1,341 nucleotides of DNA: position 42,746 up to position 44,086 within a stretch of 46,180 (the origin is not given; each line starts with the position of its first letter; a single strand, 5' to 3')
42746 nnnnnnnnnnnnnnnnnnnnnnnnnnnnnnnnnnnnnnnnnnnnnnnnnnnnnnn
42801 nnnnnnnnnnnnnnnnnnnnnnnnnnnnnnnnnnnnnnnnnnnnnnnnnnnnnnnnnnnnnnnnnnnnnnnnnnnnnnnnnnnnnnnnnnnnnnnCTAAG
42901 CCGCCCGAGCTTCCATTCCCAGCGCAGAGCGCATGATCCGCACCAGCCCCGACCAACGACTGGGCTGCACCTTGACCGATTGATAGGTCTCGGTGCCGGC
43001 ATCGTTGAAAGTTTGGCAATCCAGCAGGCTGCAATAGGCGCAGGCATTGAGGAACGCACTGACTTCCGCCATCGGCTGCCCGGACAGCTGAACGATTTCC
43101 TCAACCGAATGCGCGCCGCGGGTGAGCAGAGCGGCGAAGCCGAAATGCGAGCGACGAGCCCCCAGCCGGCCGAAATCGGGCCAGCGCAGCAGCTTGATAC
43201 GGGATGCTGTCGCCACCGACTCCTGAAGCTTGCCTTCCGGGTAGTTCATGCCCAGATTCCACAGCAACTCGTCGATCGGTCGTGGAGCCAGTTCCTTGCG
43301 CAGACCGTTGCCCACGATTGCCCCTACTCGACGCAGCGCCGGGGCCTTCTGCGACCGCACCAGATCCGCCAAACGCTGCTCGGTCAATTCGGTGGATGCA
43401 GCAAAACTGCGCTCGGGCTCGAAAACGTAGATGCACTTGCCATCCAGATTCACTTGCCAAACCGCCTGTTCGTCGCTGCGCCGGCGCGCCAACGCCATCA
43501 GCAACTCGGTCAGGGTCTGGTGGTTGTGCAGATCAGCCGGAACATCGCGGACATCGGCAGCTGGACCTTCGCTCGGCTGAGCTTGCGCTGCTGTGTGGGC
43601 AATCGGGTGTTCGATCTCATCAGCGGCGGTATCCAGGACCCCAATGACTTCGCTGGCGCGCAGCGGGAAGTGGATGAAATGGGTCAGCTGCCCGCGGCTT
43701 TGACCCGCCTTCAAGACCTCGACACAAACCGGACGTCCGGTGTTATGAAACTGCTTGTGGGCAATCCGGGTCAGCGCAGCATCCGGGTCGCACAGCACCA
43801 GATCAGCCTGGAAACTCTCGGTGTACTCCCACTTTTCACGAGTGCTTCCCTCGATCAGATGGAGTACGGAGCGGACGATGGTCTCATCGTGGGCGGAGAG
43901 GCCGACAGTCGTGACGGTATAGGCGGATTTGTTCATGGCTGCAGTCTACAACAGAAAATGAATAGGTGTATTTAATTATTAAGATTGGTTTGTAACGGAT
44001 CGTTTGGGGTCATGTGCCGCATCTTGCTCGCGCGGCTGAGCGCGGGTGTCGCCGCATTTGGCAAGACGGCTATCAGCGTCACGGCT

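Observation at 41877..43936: Tightly coupled operon: uncharacterised 346-aa protein - CvnD/MglA-like small GTPase - Roadblock/LC7, a conservon-like module with a non-canonical first component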

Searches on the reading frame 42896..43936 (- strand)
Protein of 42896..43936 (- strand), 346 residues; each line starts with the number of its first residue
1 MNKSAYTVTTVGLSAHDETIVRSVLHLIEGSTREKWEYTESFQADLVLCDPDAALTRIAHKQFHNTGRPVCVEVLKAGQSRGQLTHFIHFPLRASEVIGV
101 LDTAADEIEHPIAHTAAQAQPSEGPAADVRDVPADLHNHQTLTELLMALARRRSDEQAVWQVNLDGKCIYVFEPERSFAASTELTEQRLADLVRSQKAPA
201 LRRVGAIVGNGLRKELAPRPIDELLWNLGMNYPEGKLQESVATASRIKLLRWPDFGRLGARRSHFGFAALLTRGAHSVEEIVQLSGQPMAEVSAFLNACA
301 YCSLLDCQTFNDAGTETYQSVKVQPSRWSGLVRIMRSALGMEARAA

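Call 3: search_protein_families(library=pfam, proteins=[window:42896-43936:-], max_evalue=0.1)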
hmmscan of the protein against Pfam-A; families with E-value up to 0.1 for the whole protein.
window:42896-43936:- (346 aa): 0 families

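Call 4: search_protein_families(library=ncbifam, proteins=[window:42896-43936:-], max_evalue=0.1)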
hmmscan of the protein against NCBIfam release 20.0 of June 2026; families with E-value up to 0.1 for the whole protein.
window:42896-43936:- (346 aa): 2 families
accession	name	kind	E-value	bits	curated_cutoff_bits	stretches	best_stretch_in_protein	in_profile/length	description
NF008710.0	PRK11713.7-5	equivalog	0.074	12.5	486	0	92-183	35-122/235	16S rRNA (uracil(1498)-N(3))-methyltransferase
NF053755.1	MsvR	equivalog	0.077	12.7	220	0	270-308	21-59/236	transcriptional factor MsvR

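Call 5: find_homologous_proteins(query=window:42896-43936:-)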
Query window:42896-43936:- (346 aa): 32 proteins with E <= 0.001 among 8000 candidates.
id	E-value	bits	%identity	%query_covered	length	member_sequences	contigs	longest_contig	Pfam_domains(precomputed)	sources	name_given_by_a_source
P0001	3.5e-228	774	100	100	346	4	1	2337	-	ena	-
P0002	1.7e-149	515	68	100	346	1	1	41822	-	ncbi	-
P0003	2.0e-43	167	33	98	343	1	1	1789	-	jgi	jgi:hypothetical protein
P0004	7.1e-42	162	33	99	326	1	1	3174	-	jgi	jgi:hypothetical protein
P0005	9.3e-42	161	31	98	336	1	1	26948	-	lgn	-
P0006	1.4e-41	161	31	98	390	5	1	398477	-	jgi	jgi:hypothetical protein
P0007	5.0e-41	159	32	98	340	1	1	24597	-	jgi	jgi:hypothetical protein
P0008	7.4e-39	152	30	98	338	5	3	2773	-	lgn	-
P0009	3.0e-35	140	31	99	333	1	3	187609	-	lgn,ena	-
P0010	1.3e-32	131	30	99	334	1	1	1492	-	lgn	-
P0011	2.7e-32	130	32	99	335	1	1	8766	-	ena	-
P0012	5.3e-32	129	30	99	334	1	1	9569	-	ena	-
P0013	8.5e-30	122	28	94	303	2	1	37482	-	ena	-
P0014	5.1e-28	116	31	97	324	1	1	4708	-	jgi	jgi:hypothetical protein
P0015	3.5e-21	94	30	56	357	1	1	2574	-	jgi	jgi:hypothetical protein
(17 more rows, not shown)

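Call 7: search_solved_structures(query=window:42896-43936:-, max_evalue=10)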
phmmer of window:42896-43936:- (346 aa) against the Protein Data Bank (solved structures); distinct sequences matched with E-value up to 10: 2.
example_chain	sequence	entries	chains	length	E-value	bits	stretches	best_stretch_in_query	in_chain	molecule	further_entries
4uvq_A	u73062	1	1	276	0.91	11.7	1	151-192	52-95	THIAZOLINE OXIDASE/SUBTILISIN-LIKE PROTEASE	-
7aqw_l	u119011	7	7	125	2.1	10.5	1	209-260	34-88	NADH dehydrogenase [ubiquinone] 1 beta subcomplex subunit 8, mitochondrial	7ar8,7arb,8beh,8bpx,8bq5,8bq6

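Call 8: find_encoding_contigs(protein=P0002, flank=8000, max_places=2)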
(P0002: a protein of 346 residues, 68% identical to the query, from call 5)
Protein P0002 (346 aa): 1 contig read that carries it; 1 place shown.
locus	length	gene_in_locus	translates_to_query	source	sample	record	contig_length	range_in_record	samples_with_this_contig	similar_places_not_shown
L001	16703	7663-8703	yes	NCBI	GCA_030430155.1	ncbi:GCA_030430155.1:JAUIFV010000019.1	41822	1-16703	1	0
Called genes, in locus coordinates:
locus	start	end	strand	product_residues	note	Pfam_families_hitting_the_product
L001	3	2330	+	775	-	?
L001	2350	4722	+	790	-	PF00072:Response_reg, PF13188:PAS_8 (faint), PF08447:PAS_3, PF00989:PAS, PF08448:PAS_4 (weak), PF13426:PAS_9, PF00512:HisKA (weak), PF02518:HATPase_c, +1 more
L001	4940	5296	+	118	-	-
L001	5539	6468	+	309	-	-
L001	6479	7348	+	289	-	PF00850:Hist_deacetyl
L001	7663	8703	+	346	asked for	-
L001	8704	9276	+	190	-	PF03029:ATP_bind_1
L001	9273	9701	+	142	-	PF03259:Robl_LC7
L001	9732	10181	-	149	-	PF00072:Response_reg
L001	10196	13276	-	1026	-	PF00989:PAS (faint), PF08447:PAS_3 (faint), PF08448:PAS_4 (weak), PF02518:HATPase_c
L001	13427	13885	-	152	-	-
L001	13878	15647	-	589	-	PF13188:PAS_8 (weak), PF00990:GGDEF, PF00563:EAL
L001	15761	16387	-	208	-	-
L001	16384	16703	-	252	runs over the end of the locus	PF00072:Response_reg, PF00486:Trans_reg_C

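Call 9: find_encoding_contigs(protein=P0006, flank=8000, max_places=2)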
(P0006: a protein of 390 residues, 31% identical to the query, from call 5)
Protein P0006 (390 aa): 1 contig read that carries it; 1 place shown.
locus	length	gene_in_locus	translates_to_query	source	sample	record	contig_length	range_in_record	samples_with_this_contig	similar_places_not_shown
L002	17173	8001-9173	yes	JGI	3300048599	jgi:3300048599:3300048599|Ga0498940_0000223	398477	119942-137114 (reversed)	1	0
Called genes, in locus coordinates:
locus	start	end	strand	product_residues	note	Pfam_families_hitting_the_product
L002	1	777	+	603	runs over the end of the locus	PF01425:Amidase, PF21986:AH_C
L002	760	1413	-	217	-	PF03692:CxxCxxCC (weak)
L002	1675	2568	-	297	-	PF01418:HTH_6, PF01380:SIS (weak)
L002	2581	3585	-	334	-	PF17396:DUF1611_N, PF07755:DUF1611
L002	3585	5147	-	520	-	PF07969:Amidohydro_3, PF01979:Amidohydro_1 (weak)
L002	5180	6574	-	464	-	PF00144:Beta-lactamase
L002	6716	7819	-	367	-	PF11383:DUF3187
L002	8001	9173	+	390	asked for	-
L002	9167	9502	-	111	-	PF19883:DUF6356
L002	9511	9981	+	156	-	PF08279:HTH_11 (weak), PF12802:MarR_2 (weak), PF12840:HTH_20 (weak), PF13404:HTH_AsnC-type, PF13412:HTH_24, PF22451:NirdL-like_HTH (faint), PF01037:AsnC_trans_reg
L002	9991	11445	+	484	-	PF00070:Pyr_redox (faint), PF01266:DAO (faint), PF01946:Thi4 (faint), PF07992:Pyr_redox_2, PF13434:Lys_Orn_oxgnase (faint), PF13450:NAD_binding_8 (weak), PF13738:Pyr_redox_3, PF00743:FMO-like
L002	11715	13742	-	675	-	PF00171:Aldedh, PF01575:MaoC_dehydratas, PF13452:FAS1_DH_region (faint)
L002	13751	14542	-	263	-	PF00378:ECH_1, PF16113:ECH_2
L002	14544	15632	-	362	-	PF00970:FAD_binding_6, PF00175:NAD_binding_1, PF00111:Fer2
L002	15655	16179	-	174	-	PF01883:FeS_assembly_P, PF23451:Zn_ribbon_PaaD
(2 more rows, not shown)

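Call 10: find_encoding_contigs(protein=P0009, flank=8000, max_places=2)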
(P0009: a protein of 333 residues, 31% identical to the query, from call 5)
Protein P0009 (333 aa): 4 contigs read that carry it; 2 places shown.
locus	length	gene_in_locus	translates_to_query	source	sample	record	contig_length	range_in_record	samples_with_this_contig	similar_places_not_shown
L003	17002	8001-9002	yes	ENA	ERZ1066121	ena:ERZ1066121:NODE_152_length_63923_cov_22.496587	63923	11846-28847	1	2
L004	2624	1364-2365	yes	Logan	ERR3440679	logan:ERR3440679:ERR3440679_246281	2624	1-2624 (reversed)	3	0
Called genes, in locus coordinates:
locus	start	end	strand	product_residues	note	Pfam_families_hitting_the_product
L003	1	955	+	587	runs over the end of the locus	-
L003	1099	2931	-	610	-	PF04389:Peptidase_M28, PF01546:Peptidase_M20 (weak)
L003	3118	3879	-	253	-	-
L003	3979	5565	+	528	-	PF01676:Metalloenzyme, PF06415:iPGM_N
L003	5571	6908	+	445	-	PF01551:Peptidase_M23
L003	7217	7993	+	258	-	PF00989:PAS (weak), PF13426:PAS_9 (weak), PF00989:PAS, PF08448:PAS_4, PF13188:PAS_8 (weak), PF13426:PAS_9, PF08447:PAS_3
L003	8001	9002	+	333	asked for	-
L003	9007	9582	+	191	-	PF03029:ATP_bind_1 (weak)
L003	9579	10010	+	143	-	PF03259:Robl_LC7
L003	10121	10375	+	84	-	-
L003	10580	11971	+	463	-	PF22694:CtpB_N-like, PF00595:PDZ (weak), PF13180:PDZ_2, PF17820:PDZ_6, PF03572:Peptidase_S41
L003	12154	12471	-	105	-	PF08850:DUF1820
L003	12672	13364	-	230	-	PF01694:Rhomboid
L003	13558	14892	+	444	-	PF03349:Toluene_X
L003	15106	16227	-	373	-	PF08271:Zn_Ribbon_TF (weak)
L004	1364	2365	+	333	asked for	-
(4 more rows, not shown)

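Call 18: find_related_loci(query=A1, collection=genome_contigs, flank=6000)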
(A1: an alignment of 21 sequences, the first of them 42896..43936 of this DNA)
Query A1 (346 aa) in genome_contigs; peptide patterns used: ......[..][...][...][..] (x = any residue, [..] = any of these).
53 stretches matched a pattern; 21 encode a relative of the query (tblastn E <= 1e-3); 21 distinct loci.
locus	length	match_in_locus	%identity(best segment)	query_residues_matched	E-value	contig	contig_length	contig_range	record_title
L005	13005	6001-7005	31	1-339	6e-47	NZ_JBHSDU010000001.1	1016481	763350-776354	Steroidobacter flavus strain CGMCC 1.10759 velvet_auto_105_1, whole genome shotgun sequence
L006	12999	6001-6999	31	1-339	2e-45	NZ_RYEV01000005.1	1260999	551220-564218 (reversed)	Peristeroidobacter soli strain JW-3 Scaffold4_1, whole genome shotgun sequence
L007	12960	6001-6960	29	1-337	3e-38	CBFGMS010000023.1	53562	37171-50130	MAG TPA_asm: uncultured Gammaproteobacteria bacterium isolate SRR29873487_binner13_Refined_2 genome assembly, contig: ER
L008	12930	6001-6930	24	7-332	7e-15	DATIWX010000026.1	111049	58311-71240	MAG TPA_asm: Burkholderiales bacterium isolate SMAG_U15234 k141_376268, whole genome shotgun sequence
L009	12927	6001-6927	23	7-332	1e-14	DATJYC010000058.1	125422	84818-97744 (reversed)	MAG TPA_asm: Burkholderiales bacterium isolate SMAG_U15142 k141_1965786, whole genome shotgun sequence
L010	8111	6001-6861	24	7-308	3e-14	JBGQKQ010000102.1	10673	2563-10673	MAG: Gammaproteobacteria bacterium isolate OBJ2_061818_050_58 k141_2248530_length_10673_cov_47.2465, whole genome shotgu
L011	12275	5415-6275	24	8-309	8e-14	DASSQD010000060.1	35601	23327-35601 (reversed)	MAG TPA_asm: Burkholderiales bacterium isolate SMAG_U453 k141_363910, whole genome shotgun sequence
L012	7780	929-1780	25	8-306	1e-13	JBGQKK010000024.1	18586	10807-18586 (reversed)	MAG: Gammaproteobacteria bacterium isolate OBJ2_061818_050_63 k141_1540207_length_18586_cov_12.0855, whole genome shotgu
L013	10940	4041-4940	23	7-322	9e-14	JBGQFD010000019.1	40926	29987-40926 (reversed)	MAG: Gammaproteobacteria bacterium isolate OBJ2_061818_090_61 k141_2275960_length_40926_cov_15.5366, whole genome shotgu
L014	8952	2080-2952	25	11-316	3e-12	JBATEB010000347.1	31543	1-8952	MAG: Burkholderiales bacterium isolate MFD10090_ilm_asm_bin12 k127_309890, whole genome shotgun sequence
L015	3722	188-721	27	133-308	7e-12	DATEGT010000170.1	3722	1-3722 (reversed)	MAG TPA_asm: Burkholderiales bacterium isolate SMAG_U8792 k141_1958384, whole genome shotgun sequence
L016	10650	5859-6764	23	7-322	8e-12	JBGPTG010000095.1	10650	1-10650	MAG: Gammaproteobacteria bacterium isolate OBJ1_062018_110_74 k141_1062901_length_10650_cov_29.5336, whole genome shotgu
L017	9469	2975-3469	27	162-322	5e-11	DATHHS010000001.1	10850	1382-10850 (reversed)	MAG TPA_asm: Burkholderiales bacterium isolate SMAG_U12506 k141_157132, whole genome shotgun sequence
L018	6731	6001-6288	32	213-308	6e-11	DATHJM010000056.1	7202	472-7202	MAG TPA_asm: Burkholderiales bacterium isolate SMAG_U12552 k141_90737, whole genome shotgun sequence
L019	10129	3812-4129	30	216-321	3e-11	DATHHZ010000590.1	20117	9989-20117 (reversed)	MAG TPA_asm: Burkholderiales bacterium isolate SMAG_U12513 k141_172190, whole genome shotgun sequence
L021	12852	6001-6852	24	7-305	3e-10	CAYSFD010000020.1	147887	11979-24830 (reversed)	MAG TPA_asm: uncultured Enterobacteriaceae bacterium isolate binchicken_co165_176 genome assembly, contig: k141_1324594,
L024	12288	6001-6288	32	213-308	4e-11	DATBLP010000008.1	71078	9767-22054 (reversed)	MAG TPA_asm: Burkholderiales bacterium isolate SMAG_U3975 k141_1214187, whole genome shotgun sequence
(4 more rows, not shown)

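Call 21: predict_structure(alignment_id=A1)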
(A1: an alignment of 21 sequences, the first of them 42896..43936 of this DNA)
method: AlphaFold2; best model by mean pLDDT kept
length: 346 residues; sequences in the alignment: 21
mean_pLDDT: 82.8   pTM: 0.62
mean pLDDT of the five models: 82.8, 82.5, 81.8, 81.6, 81.4
residues with pLDDT >= 90: 152; 70-90: 132; 50-70: 32; < 50: 30
segments of 3 or more residues with pLDDT < 50: 113-128, 322-328, 343-346
pLDDT, mean of each block of 10 residues (from residue 1): 79 94 91 89 93 88 87 90 81 85 86 42 41 82 92 81 85 91 87 87 82 83 95 90 96 90 96 97 97 97 92 59 50 64 45
secondary structure, 60 per line:
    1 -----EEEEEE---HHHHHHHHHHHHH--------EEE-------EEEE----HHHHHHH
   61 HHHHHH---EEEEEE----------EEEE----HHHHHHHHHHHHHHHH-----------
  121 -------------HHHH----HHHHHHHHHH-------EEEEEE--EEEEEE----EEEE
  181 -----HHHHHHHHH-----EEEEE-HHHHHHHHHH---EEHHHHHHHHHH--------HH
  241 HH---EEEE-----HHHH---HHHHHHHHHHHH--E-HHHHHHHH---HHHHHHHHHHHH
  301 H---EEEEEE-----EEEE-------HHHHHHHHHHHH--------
elements in order: E6-11 H15-27 E36-38 E46-49 H54-66 E70-75 E86-89 H94-109 H134-137 H142-151 E159-164 E167-172 E177-180 H186-194 E200-204 H206-215 H221-230 H239-242 E246-249 H255-258 H262-273 H278-285 H289-301 E305-310 E316-319 H327-338

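Call 25: fold_search(model_id=the predicted structure, library=pdb)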
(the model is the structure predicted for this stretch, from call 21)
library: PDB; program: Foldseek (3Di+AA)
matches with E <= 10: 845; with E <= 0.001: 0
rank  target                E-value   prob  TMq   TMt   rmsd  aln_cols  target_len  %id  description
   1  6y3x_A                4.7e-03  0.99  0.25  0.13   8.5       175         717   12  Crystal structure of the Francisella novicida lysine decarboxylase LdcF (released 2021-01-27)
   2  5m7p_B                1.1e-02  1.00  0.25  0.20   3.5       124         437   17  Crystal structure of NtrX from Brucella abortus in complex with ADP processed with the CrystalDirect automated mountin (released 2017-01-25)
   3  3cu5_B                1.3e-02  1.00  0.24  0.56   4.8       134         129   10  Crystal structure of a two component transcriptional regulator AraC from Clostridium phytofermentans ISDg (released 2008-05-06)
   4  5ed4_F                3.9e-02  0.96  0.21  0.31   5.3       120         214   14  Structure of a PhoP-DNA complex (released 2016-04-27)
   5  8e9i_O                4.4e-02  1.00  0.24  0.59   3.3       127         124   12  Mycobacterial respiratory complex I, semi-inserted quinone (released 2022-10-12)
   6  5u8m_A                4.4e-02  0.98  0.25  0.35   6.1       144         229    9  A novel family of redox sensors in the streptococci evolved from two-component response regulators (released 2017-12-20)
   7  3n75_A                5.9e-02  0.89  0.24  0.13   8.4       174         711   11  X-ray Crystal Structure of the Escherichia coli Inducible Lysine Decarboxylase LdcI (released 2011-02-16)
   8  4ohb                  6.2e-02  0.95  0.24  0.44   5.0       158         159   14  Crystal structure of MilB E103A in complex with 5-hydroxymethylcytidine 5'-monophosphate (hmCMP) from Streptomyces rimof (released 2014-06-25)
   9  7ssi_C                7.4e-02  0.97  0.23  0.53   4.2       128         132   12  CRYSTAL STRUCTURE OF THE DESK:DESR-Q10A COMPLEX IN THE PHOSPHOTRANSFER STATE (released 2022-11-16)
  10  4upb_A                7.9e-02  0.90  0.25  0.13   7.8       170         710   11  Electron cryo-microscopy of the complex formed between the hexameric ATPase RavA and the decameric inducible decarboxy (released 2014-08-20)
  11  6ymz_E                8.9e-02  0.80  0.20  0.21   4.9       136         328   15  Structure of the CheB methylsterase from P. atrosepticum SCRI1043 (released 2021-02-17)
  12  3f6p                  1.0e-01  0.94  0.23  0.53   4.0       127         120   10  Crystal Structure of unphosphorelated receiver domain of YycF (released 2010-03-02)
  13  4mld_B                1.1e-01  0.97  0.24  0.53   4.2       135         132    9  X-ray structure of ComE D58E REC domain from Streptococcus pneumoniae (released 2014-02-19)
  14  4cbv_D                1.1e-01  0.44  0.23  0.30  14.1       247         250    7  X-ray structure of full-length ComE from Streptococcus pneumoniae. (released 2014-02-12)
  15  5fkz                  1.2e-01  0.93  0.24  0.13   4.1       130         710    9  Structure of E.coli Constitutive lysine decarboxylase (released 2016-09-21)
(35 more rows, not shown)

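Call 38: search_protein_representatives(alignment_id=A1)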
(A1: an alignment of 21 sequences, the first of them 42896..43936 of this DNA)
Query: 21 sequences, 332 profile positions. Proteins with E-value up to 0.001 (for the whole library): 3511; up to 1e-10: 1784; up to 1e-30: 230. The best 150 are listed.
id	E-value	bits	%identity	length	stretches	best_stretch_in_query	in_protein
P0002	8.6e-112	390.3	-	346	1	2-331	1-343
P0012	1.9e-111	389.2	-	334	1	2-331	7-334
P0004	1.0e-97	344.0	-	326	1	2-331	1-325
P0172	8.3e-89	314.8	-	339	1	4-331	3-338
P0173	4.1e-84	299.3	-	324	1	4-329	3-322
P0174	5.7e-84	298.9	-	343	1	3-331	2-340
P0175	8.1e-82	291.8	-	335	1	2-329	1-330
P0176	2.7e-81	290.1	-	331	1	2-331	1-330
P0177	3.3e-80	286.5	-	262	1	2-254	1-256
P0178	2.1e-79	283.9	-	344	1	5-330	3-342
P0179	5.0e-79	282.6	-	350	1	3-331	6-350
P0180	1.2e-78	281.3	-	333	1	2-330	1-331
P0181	1.1e-77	278.2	-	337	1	2-331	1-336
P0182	4.9e-77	276.1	-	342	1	2-331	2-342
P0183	7.5e-77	275.5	-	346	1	5-331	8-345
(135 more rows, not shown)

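Call 56: search_protein_families(library=pfam, proteins=[L021:3788-4846:+, L021:4877-5947:+, L021:5971-6870:+, L021:7955-8875:+, L021:8872-9840:+, L021:9833-11785:+, L024:3244-4302:+, L024:4330-5382:+, L005:4612-5766:-, L005:7846-9333:+], max_evalue=0.001)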
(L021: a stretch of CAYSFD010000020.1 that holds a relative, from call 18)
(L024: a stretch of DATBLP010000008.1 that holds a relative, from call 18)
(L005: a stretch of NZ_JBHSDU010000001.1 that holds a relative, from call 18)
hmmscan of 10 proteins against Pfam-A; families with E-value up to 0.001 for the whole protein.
L021:3788-4846:+ (352 aa): 1 family
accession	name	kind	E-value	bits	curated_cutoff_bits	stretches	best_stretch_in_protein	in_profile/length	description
PF00581.25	Rhodanese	-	1.7e-10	41.7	22.2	1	18-129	13-101/102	Rhodanese-like domain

L021:4877-5947:+ (356 aa): 3 families
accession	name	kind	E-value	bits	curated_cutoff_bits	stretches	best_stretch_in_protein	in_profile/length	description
PF00753.33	Lactamase_B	-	9.1e-19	68.6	22.7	1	12-171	5-196/196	Metallo-beta-lactamase superfamily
PF00581.25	Rhodanese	-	6.9e-18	65.4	22.2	1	251-342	1-100/102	Rhodanese-like domain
PF12706.13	Lactamase_B_2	-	0.00071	19.7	27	0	27-82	3-64/200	Beta-lactamase superfamily domain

L021:5971-6870:+ (299 aa): 0 families

L021:7955-8875:+ (306 aa): 7 families
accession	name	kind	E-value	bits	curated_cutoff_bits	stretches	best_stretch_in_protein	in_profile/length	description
PF07726.17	AAA_3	-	2.5e-61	205.8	27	1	36-166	1-131/131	ATPase family associated with various cellular activities (AAA)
PF17863.7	AAA_lid_2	-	1.5e-18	66.7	22.7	1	230-283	3-58/74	AAA lid domain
PF07728.20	AAA_5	-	1.2e-13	51.7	22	1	42-164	7-139/139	AAA domain (dynein-related subfamily)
PF20030.5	bpMoxR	-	3e-08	33.4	27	1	7-185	4-181/205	MoxR domain in the MoxR-vWA-beta-propeller ternary systems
PF00004.35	AAA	-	1.5e-07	32.3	21.2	1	43-151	7-115/131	ATPase family associated with various cellular activities (AAA)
PF05496.18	RuvB_N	-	1.1e-05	25.7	27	1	33-126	32-113/159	Holliday junction DNA helicase RuvB P-loop domain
PF20720.3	nSTAND3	-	0.00023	21.4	27.2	1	23-56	6-39/155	Novel STAND NTPase 3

L021:8872-9840:+ (322 aa): 1 family
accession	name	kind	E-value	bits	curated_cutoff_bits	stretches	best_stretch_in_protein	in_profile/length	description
PF01882.25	DUF58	-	0.00045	19.9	23.4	1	223-270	3-50/216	Protein of unknown function DUF58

L021:9833-11785:+ (650 aa): 3 families
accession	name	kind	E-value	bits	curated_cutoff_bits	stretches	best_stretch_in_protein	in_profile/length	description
PF11992.13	TgpA_N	-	2e-79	267.4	30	1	18-327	2-330/333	TgpA N-terminal domain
PF01841.26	Transglut_core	-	3.1e-25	89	23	1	361-469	9-108/108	Transglutaminase-like superfamily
PF13559.11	DUF4129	-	2.3e-11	44.1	24.8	1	578-633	1-55/69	Domain of unknown function (DUF4129)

L024:3244-4302:+ (352 aa): 2 families
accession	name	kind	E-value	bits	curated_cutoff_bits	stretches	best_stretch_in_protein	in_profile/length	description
PF00581.25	Rhodanese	-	2.1e-13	51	22.2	1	14-129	9-101/102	Rhodanese-like domain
PF13401.12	AAA_22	-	0.00038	21.2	27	0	143-195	6-48/130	AAA domain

L024:4330-5382:+ (350 aa): 3 families
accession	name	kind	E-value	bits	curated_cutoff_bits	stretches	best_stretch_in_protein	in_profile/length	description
PF00753.33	Lactamase_B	-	1.5e-18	67.9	22.7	1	12-171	5-196/196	Metallo-beta-lactamase superfamily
PF00581.25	Rhodanese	-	2.9e-18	66.6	22.2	1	245-337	1-101/102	Rhodanese-like domain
PF12706.13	Lactamase_B_2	-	0.00052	20.1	27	0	27-85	3-64/200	Beta-lactamase superfamily domain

L005:4612-5766:- (384 aa): 1 family
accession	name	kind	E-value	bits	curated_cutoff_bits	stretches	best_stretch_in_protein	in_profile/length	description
PF11383.14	DUF3187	-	1.1e-27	97.5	24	1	34-374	12-317/320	Protein of unknown function (DUF3187)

L005:7846-9333:+ (495 aa): 9 families
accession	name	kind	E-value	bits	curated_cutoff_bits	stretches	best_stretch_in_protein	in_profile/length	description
PF00743.25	FMO-like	-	5.2e-14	52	22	1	88-228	84-226/532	Flavin-binding monooxygenase-like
PF13738.12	Pyr_redox_3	-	1.9e-11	44.2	30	1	17-219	1-198/305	Pyridine nucleotide-disulphide oxidoreductase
PF07992.20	Pyr_redox_2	-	2.1e-10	40.9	26.1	1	15-238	2-193/291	Pyridine nucleotide-disulphide oxidoreductase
PF13450.12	NAD_binding_8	-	3.3e-09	37.3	21.9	1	18-66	1-47/68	NAD(P)-binding Rossmann-like domain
PF01266.30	DAO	-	7.6e-09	36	27.9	0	15-53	1-38/353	FAD dependent oxidoreductase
PF01946.23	Thi4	-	1.4e-06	28.2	26.2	1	13-53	17-56/235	Thi4 family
PF13434.12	Lys_Orn_oxgnase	-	1.6e-06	28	21.3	1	103-219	108-224/339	L-lysine 6-monooxygenase/L-ornithine 5-monooxygenase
PF00070.33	Pyr_redox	-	3.2e-06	28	22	1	187-238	1-50/82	Pyridine nucleotide-disulphide oxidoreductase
PF13241.12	NAD_binding_7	-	0.00021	22.3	22.1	1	181-241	3-58/104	Putative NAD(P)-binding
